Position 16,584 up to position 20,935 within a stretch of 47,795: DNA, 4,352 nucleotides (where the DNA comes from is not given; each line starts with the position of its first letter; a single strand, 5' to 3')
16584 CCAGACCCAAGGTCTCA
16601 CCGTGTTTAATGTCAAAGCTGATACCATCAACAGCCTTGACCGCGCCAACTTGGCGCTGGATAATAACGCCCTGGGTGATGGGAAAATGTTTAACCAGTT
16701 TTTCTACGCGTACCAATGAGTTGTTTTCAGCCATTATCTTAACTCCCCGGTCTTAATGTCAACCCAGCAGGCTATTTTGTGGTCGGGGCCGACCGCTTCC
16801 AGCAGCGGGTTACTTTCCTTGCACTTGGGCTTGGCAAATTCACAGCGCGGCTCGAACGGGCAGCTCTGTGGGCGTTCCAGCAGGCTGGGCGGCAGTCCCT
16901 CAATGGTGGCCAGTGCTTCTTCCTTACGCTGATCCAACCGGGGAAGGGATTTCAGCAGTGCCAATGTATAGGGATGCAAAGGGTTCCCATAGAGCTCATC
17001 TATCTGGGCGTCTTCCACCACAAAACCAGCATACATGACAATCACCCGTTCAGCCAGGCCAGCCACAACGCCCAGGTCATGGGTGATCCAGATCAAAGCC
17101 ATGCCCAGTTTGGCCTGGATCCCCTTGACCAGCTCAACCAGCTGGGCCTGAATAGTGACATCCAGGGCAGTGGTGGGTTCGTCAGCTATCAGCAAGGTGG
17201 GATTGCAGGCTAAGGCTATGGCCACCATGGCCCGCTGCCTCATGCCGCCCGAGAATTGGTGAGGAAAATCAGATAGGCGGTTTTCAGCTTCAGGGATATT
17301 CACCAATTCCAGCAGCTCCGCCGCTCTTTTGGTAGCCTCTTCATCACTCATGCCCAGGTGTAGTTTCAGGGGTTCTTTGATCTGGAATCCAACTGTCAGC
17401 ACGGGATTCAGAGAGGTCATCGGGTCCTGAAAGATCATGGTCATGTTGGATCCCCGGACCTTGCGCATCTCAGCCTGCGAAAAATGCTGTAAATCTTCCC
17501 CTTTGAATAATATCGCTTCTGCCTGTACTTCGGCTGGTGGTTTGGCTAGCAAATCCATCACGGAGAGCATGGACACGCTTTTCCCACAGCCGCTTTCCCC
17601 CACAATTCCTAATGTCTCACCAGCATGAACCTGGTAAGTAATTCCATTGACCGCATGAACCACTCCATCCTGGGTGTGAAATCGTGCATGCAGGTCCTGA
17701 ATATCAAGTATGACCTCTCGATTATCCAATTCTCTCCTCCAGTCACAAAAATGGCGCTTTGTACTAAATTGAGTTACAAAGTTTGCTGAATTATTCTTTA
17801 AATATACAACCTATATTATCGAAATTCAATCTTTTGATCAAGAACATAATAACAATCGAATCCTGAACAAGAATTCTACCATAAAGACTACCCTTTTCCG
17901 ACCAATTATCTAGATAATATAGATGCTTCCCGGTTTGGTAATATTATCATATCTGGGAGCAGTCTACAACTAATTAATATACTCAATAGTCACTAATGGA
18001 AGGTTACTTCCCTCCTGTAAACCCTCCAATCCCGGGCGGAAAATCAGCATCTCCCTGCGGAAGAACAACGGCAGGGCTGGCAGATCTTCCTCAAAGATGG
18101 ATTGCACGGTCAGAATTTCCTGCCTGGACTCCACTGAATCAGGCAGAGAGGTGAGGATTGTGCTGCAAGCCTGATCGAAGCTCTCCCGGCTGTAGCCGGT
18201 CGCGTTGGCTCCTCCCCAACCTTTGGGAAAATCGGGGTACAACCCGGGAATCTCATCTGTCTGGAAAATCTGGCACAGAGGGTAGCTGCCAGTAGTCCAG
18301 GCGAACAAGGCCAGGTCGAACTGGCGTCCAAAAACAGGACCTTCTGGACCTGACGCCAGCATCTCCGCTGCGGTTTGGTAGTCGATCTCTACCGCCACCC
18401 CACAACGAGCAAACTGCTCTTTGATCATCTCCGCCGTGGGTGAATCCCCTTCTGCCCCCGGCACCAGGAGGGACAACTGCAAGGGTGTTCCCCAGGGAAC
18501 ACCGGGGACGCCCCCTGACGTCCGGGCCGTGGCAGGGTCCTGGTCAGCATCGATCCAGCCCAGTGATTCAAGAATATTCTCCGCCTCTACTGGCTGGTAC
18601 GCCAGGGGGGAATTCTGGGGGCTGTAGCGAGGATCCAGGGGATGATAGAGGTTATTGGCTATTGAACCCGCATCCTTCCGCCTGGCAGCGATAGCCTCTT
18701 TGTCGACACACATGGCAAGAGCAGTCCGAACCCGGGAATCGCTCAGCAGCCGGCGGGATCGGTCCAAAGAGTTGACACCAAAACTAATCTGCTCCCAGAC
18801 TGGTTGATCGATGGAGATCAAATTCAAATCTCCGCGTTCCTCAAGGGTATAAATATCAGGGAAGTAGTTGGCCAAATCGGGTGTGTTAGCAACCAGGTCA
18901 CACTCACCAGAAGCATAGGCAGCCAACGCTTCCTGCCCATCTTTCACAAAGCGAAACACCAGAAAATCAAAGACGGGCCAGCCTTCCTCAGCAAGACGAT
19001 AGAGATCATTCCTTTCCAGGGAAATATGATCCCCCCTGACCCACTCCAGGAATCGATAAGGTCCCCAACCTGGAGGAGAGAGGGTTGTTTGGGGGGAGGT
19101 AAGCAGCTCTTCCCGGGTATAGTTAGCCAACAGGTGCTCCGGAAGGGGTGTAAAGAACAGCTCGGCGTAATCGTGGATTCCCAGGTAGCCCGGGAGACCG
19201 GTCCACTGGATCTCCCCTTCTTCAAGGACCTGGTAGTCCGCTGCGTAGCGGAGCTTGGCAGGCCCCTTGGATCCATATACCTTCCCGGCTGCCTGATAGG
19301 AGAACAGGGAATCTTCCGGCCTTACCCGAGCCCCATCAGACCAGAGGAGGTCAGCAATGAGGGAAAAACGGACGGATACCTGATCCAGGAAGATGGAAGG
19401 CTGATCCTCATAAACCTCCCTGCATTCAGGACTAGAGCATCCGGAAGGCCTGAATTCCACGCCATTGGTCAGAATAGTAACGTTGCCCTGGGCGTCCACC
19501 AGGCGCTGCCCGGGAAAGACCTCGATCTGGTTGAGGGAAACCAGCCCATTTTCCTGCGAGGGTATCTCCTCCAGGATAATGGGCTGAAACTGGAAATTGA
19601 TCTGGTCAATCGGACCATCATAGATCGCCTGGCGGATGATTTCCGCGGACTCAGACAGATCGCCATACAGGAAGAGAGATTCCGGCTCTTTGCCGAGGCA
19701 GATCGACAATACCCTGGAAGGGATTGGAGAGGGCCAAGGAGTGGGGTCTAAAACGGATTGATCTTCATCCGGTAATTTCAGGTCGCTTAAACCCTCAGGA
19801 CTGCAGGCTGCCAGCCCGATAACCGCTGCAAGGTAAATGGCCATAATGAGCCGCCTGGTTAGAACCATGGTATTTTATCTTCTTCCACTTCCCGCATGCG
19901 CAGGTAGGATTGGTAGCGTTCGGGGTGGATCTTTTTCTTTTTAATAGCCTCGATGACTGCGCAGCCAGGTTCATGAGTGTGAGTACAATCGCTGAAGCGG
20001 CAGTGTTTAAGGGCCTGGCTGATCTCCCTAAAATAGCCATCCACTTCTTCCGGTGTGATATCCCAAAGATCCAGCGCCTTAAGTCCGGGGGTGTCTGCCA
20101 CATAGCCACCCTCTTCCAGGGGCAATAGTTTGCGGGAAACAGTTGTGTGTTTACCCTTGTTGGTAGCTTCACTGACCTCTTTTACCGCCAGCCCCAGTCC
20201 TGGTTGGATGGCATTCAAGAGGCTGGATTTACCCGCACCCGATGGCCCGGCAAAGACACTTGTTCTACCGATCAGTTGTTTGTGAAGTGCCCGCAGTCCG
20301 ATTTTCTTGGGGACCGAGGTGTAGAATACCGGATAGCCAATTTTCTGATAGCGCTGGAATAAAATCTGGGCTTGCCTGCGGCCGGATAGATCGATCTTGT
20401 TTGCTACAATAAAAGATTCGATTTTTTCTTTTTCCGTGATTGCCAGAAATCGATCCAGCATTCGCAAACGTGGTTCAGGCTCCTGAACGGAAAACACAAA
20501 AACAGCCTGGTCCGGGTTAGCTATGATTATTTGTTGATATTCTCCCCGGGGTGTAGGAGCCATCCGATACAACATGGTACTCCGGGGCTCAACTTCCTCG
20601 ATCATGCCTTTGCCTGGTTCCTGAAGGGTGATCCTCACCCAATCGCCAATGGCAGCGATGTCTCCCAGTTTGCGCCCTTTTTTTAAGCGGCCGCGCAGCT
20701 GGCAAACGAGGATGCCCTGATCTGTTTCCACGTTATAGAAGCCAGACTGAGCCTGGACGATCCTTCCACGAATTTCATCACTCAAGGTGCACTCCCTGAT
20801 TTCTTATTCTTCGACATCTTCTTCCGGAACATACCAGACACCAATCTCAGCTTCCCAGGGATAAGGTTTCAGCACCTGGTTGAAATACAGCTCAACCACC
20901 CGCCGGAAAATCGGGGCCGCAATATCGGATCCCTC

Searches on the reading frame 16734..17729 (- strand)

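Call 7: search_protein_families(library=pfam, proteins=[window:16734-17729:-], max_evalue=0.001)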
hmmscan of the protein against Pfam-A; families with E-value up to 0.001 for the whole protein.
window:16734-17729:- (331 aa): 4 families
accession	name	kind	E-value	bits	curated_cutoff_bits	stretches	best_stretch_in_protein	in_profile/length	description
PF00005.33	ABC_tran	-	5.8e-27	95.4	25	1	28-187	2-137/137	ABC transporter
PF08352.17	oligo_HPY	-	2.6e-19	69.8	27.1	1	238-303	1-65/65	Oligopeptide/dipeptide transporter, C-terminal region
PF13304.12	AAA_21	-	0.00034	21.2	27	1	156-222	235-303/304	AAA domain, putative AbiEii toxin, Type IV TA system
PF02463.25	SMC_N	-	0.00092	19.1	40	0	41-225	28-205/220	RecF/RecN/SMC N terminal domain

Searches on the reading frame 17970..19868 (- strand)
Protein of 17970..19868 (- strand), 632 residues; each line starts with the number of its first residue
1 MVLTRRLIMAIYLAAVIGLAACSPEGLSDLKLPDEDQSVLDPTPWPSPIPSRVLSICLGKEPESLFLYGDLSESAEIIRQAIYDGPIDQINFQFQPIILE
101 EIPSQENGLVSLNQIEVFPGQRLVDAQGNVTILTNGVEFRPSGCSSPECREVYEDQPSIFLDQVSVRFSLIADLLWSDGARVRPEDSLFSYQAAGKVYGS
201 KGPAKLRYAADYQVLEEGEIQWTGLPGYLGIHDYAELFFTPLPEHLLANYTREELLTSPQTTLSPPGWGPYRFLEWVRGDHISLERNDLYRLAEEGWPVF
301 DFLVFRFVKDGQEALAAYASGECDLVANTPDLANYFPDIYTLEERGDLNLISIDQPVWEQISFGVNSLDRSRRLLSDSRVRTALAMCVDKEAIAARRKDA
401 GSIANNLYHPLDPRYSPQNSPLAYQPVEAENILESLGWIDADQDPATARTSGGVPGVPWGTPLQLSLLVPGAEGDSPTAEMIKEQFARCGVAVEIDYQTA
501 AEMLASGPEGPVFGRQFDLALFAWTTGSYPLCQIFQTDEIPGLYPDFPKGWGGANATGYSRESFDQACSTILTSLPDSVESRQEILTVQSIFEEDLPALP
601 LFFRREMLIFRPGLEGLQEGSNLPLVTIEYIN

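Call 7: search_protein_families(library=pfam, proteins=[window:17970-19868:-], max_evalue=0.001)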
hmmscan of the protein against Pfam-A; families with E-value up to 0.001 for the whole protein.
window:17970-19868:- (632 aa): 1 family
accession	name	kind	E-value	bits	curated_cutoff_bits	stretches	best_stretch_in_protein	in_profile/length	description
PF00496.27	SBP_bac_5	-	6.4e-38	131.2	32.4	1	164-530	17-352/368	Bacterial extracellular solute-binding proteins, family 5 Middle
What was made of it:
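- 11683..19868 (-): Upstream canonical Opp cluster: SBP1 (17970-19868), OppD (16734-17729), OppF (15730-16734), SBP2 (13814-15604), OppB (12727-13791), OppC (11683-12693). Pfam (call 7).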

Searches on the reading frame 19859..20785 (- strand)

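Call 37: search_protein_families(library=pfam, proteins=[window:19859-20785:-], max_evalue=0.001)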
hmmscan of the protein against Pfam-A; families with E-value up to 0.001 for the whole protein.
window:19859-20785:- (308 aa): 3 families
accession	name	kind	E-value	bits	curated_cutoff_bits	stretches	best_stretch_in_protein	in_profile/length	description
PF03193.22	RsgA_GTPase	-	8.7e-54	182.4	30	1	65-241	1-174/174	RsgA GTPase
PF16745.11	RsgA_N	-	1.4e-12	47.6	27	1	7-62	2-54/54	RsgA N-terminal domain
PF01926.29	MMR_HSR1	-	2.3e-05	24.9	21.9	1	177-243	3-57/113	50S ribosome-binding GTPase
